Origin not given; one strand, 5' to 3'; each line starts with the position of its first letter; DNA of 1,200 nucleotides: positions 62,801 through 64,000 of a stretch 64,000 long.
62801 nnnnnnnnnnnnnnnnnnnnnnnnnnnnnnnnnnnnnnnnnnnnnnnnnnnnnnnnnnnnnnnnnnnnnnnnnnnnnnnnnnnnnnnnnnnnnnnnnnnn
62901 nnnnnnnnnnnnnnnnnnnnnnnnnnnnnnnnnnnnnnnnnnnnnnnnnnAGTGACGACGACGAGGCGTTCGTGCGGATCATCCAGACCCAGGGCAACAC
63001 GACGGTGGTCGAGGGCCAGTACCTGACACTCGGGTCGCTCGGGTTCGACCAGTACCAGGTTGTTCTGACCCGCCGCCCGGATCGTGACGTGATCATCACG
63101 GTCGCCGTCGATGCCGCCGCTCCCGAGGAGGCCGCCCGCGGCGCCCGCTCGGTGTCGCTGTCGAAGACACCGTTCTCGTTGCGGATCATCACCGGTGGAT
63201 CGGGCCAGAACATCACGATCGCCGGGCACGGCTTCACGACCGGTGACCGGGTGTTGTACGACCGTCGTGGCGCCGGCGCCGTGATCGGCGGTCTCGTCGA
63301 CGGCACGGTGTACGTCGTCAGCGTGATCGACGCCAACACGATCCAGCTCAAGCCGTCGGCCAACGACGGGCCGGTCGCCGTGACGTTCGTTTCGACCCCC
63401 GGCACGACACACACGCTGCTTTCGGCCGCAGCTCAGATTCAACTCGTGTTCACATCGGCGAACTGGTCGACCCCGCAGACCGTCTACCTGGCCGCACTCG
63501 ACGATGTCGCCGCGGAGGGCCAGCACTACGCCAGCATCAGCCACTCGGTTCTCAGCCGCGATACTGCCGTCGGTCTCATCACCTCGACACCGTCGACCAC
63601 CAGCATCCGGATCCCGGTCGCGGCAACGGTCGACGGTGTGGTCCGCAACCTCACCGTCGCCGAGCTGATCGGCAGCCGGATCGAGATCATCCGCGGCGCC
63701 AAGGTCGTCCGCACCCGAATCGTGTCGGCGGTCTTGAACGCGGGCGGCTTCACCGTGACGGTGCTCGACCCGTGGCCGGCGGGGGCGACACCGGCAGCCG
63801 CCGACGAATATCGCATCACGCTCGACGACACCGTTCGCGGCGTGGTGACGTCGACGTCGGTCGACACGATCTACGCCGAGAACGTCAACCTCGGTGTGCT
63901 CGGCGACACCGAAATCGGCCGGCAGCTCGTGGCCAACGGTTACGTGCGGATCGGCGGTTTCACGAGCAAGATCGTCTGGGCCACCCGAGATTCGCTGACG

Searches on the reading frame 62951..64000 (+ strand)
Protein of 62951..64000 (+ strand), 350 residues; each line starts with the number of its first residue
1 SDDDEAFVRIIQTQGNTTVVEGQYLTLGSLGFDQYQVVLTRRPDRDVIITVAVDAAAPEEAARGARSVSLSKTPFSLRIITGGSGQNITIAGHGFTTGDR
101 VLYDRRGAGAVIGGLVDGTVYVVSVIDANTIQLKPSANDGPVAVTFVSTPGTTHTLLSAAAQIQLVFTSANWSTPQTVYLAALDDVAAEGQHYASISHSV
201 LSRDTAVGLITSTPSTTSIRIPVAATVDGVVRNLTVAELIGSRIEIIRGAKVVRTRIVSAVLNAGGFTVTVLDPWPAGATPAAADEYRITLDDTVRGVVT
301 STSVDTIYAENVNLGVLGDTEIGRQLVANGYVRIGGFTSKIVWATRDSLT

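Call 33: find_related_loci(query=window:62951-64000:+, collection=genome_contigs, flank=10000)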
Query window:62951-64000:+ (350 aa) in genome_contigs; peptide patterns used: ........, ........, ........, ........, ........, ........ (x = any residue, [..] = any of these).
599 stretches matched a pattern (row limit reached: there are more); 12 encode a relative of the query (tblastn E <= 1e-3); 12 distinct loci.
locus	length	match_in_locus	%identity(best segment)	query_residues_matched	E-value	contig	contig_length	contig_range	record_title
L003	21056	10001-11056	61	1-350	7e-129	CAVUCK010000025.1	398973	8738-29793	MAG: uncultured Acidimicrobiia bacterium isolate MFD02840.bin.3.481 genome assembly, contig: contig_5705, whole genome s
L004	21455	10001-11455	36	65-251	6e-10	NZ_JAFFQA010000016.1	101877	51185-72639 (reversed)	Desulfobulbus rhabdoformis strain DSM 8777 NODE_16_length_101877_cov_25.0512, whole genome shotgun sequence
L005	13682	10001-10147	55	85-133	1e-10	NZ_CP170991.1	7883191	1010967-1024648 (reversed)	Nostoc sp. C117 chromosome, complete genome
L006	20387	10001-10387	39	57-133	2e-9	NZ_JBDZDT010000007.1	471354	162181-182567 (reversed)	Aquabacter sp. CN5-332 contig7, whole genome shotgun sequence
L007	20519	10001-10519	36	88-180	3e-9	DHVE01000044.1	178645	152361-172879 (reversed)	MAG TPA_asm: Betaproteobacteria bacterium UBA5216 UBA5216_contig_118, whole genome shotgun sequence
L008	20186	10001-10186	52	88-152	1e-8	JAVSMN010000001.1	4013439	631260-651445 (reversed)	MAG: Burkholderiaceae bacterium isolate NRBC_bin_2 Burkholderiales_MAG, whole genome shotgun sequence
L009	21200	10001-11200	44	88-201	3e-8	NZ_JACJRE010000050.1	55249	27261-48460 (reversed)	Tolypothrix sp. FACHB-123 contig50, whole genome shotgun sequence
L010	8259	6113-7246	30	93-291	3e-8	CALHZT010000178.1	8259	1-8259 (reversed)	MAG: uncultured Pirellulaceae bacterium isolate R1_Bin_METABAT__228_1 genome assembly, contig: c_000000667680, whole gen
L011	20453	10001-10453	41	88-166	3e-8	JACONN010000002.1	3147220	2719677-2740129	MAG: Hormoscilla sp. GM7CHS1pb tig00001523, whole genome shotgun sequence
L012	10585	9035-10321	58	48-133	2e-6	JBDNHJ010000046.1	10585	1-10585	MAG: Fuerstiella sp. isolate concoct.253.ELB k141_100030, whole genome shotgun sequence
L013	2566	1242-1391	54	86-133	2e-6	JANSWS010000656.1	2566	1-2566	MAG: bacterium isolate bin.5 k141_631140_length_2566_cov_13.0000, whole genome shotgun sequence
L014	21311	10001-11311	46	88-139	5e-6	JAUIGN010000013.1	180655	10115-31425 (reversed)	MAG: bacterium isolate Co_bin.157 NODE_870_length_180655_cov_2.184902, whole genome shotgun sequence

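Call 39: find_homologous_proteins(query=L003:18403-21054:+, max_evalue=1e-10)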
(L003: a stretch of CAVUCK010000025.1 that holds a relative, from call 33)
Query L003:18403-21054:+ (884 aa): 326 proteins with E <= 1e-10 among 8000 candidates; the best 120 are listed.
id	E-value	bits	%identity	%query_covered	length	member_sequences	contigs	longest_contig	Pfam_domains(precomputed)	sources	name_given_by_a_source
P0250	7.8e-212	724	43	70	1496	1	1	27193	PF03160.21,PF00353.26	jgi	jgi:hypothetical protein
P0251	1.3e-209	717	50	71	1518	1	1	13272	PF06439.19,PF03160.21,PF00353.26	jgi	jgi:Ca2+-binding RTX toxin-like protein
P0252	6.5e-195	668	48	86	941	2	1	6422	PF06439.19,PF03160.21,PF00353.26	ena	-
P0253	3.8e-193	662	49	66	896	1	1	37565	PF00413.31,PF03160.21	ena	-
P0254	8.2e-190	651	46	73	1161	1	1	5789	PF00413.31,PF03160.21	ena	-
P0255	1.2e-188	647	43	71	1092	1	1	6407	PF00413.31,PF13582.13,PF03160.21,PF00353.26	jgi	jgi:hypothetical protein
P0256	1.6e-185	637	44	66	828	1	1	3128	PF03160.21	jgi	jgi:hypothetical protein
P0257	2.4e-183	630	46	86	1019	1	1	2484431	PF00413.31,PF06439.19,PF03160.21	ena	-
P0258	7.0e-183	628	43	72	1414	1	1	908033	PF00413.31,PF03160.21,PF00353.26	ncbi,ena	-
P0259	3.3e-182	626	42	72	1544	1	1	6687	PF03160.21,PF00353.26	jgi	jgi:hypothetical protein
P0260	4.2e-182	626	45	86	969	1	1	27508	PF00413.31,PF03160.21,PF00353.26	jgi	jgi:hypothetical protein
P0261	7.6e-182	625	46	88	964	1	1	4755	PF03160.21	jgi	jgi:hypothetical protein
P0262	1.5e-178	614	45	66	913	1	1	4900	PF03160.21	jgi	jgi:hypothetical protein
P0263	7.1e-177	608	43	70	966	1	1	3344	PF03160.21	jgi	jgi:hypothetical protein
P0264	1.1e-175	604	41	72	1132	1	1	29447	PF06439.19,PF03160.21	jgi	jgi:hypothetical protein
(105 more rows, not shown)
